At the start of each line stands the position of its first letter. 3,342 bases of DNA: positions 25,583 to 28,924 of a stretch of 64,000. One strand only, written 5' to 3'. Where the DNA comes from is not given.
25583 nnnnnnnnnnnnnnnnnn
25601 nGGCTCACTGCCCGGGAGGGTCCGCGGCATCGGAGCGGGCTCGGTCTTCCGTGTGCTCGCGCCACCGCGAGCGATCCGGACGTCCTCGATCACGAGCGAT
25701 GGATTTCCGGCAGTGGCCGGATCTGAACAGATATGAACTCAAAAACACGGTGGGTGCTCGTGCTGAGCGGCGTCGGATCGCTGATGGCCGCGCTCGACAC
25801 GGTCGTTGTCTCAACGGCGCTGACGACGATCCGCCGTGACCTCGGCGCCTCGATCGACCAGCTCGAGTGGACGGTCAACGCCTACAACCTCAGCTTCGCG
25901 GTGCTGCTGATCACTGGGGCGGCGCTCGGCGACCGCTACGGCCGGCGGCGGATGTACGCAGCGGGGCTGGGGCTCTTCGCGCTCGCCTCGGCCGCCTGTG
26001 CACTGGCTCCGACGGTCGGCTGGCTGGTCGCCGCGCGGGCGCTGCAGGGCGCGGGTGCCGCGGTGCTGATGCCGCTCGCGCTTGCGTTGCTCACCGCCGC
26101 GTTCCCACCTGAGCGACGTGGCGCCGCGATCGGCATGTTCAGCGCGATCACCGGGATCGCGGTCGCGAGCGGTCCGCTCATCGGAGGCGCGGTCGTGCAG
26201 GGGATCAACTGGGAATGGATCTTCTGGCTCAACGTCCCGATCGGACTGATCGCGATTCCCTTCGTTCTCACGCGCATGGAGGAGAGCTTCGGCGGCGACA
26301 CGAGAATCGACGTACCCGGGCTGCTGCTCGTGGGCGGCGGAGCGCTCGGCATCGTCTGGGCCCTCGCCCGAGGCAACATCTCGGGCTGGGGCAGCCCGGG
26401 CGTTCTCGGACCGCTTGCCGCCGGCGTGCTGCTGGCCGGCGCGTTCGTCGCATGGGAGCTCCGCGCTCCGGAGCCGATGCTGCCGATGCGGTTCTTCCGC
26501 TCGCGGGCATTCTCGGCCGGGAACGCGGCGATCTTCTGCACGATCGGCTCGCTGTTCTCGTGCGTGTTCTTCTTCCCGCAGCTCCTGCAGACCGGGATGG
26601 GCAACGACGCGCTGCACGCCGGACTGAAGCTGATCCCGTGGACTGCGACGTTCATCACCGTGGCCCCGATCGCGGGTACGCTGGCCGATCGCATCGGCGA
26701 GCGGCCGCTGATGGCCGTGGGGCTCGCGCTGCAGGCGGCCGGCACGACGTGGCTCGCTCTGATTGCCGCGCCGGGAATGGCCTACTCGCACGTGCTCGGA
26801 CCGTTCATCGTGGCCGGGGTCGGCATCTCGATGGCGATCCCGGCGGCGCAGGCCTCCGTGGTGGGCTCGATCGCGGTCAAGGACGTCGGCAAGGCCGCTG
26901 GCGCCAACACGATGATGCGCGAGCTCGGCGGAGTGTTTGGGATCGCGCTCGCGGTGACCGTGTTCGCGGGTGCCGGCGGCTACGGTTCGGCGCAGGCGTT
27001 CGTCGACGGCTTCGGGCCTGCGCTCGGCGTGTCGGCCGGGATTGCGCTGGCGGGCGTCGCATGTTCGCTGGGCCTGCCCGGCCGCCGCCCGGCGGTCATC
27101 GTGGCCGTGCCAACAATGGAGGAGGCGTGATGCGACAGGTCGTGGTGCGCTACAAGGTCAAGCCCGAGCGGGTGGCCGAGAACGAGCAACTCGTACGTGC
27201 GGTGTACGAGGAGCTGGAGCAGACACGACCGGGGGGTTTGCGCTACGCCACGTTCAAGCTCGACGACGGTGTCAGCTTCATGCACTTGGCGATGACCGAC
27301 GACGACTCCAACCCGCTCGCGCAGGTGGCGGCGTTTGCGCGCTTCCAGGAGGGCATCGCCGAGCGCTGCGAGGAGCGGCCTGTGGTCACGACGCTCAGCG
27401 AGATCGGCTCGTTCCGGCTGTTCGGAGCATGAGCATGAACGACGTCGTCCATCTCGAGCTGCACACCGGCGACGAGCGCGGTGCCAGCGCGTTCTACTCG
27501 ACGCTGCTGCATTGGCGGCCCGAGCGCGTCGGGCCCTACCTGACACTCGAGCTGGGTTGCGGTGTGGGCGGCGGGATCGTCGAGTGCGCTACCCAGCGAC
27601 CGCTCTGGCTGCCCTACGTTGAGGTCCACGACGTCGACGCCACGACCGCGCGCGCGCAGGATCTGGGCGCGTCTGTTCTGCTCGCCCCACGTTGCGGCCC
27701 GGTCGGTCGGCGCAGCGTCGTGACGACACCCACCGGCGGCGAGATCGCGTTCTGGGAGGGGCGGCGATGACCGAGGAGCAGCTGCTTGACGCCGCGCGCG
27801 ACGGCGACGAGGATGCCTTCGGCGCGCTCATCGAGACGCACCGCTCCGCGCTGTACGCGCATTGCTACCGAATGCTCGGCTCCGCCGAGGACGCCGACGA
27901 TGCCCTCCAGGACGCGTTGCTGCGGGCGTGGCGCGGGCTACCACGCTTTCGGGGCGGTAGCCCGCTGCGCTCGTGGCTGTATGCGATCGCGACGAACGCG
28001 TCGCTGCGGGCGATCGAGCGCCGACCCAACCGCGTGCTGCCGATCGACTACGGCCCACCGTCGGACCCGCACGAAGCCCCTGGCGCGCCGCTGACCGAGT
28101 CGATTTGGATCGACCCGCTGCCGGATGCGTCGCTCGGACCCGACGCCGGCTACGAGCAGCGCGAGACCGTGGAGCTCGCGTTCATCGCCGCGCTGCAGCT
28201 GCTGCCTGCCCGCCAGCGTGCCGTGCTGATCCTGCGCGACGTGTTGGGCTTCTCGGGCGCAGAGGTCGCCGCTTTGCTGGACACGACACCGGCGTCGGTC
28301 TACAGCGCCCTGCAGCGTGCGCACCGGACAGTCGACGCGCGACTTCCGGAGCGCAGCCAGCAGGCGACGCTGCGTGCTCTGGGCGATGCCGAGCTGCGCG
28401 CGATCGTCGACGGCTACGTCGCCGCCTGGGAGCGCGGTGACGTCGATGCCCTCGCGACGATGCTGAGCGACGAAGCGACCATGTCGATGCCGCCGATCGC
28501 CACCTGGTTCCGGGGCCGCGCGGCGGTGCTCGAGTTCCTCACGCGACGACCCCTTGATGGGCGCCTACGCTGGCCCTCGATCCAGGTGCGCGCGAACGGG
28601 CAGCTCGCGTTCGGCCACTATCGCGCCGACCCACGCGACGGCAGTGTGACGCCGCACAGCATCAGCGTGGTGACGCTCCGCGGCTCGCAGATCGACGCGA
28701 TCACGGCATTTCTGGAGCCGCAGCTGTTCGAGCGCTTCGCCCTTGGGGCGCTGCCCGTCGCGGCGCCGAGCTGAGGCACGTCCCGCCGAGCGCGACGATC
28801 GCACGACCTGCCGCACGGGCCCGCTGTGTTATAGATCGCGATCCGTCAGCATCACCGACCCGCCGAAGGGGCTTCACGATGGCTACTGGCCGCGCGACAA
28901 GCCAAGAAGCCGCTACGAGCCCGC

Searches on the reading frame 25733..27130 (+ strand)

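Call 8: search_protein_families(library=pfam, proteins=[window:25733-27130:+], max_evalue=0.001)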
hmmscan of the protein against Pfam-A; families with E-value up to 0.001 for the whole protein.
window:25733-27130:+ (465 aa): 3 families
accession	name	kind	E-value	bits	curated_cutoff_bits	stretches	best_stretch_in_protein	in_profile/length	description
PF07690.21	MFS_1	-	4e-53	181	33.4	1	14-403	3-346/347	Major Facilitator Superfamily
PF00083.30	Sugar_tr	-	1.2e-07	31.4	22.3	1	16-179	9-189/452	Sugar (and other) transporter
PF05977.19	MFS_3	-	3.8e-07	29.4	27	1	310-415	61-167/524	Transmembrane secretion effector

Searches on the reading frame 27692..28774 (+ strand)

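Call 8: search_protein_families(library=pfam, proteins=[window:27692-28774:+], max_evalue=0.001)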
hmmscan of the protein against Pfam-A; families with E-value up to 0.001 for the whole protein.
window:27692-28774:+ (360 aa): 5 families
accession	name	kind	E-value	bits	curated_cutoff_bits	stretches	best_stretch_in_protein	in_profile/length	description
PF04542.20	Sigma70_r2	-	2.6e-18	66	24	1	46-111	1-68/71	Sigma-70 region 2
PF08281.18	Sigma70_r4_2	-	9e-14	51.3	25.7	1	163-210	3-50/54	Sigma-70, region 4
PF12680.13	SnoaL_2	-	7.8e-11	42.9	27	1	239-334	1-99/102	SnoaL-like domain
PF14534.12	DUF4440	-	6.3e-07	30.3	25.2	1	235-317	1-85/107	Domain of unknown function (DUF4440)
PF22029.2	PhyR_sigma2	-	0.00012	22.5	27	1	61-99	15-53/55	Sigma2 domain of PhyR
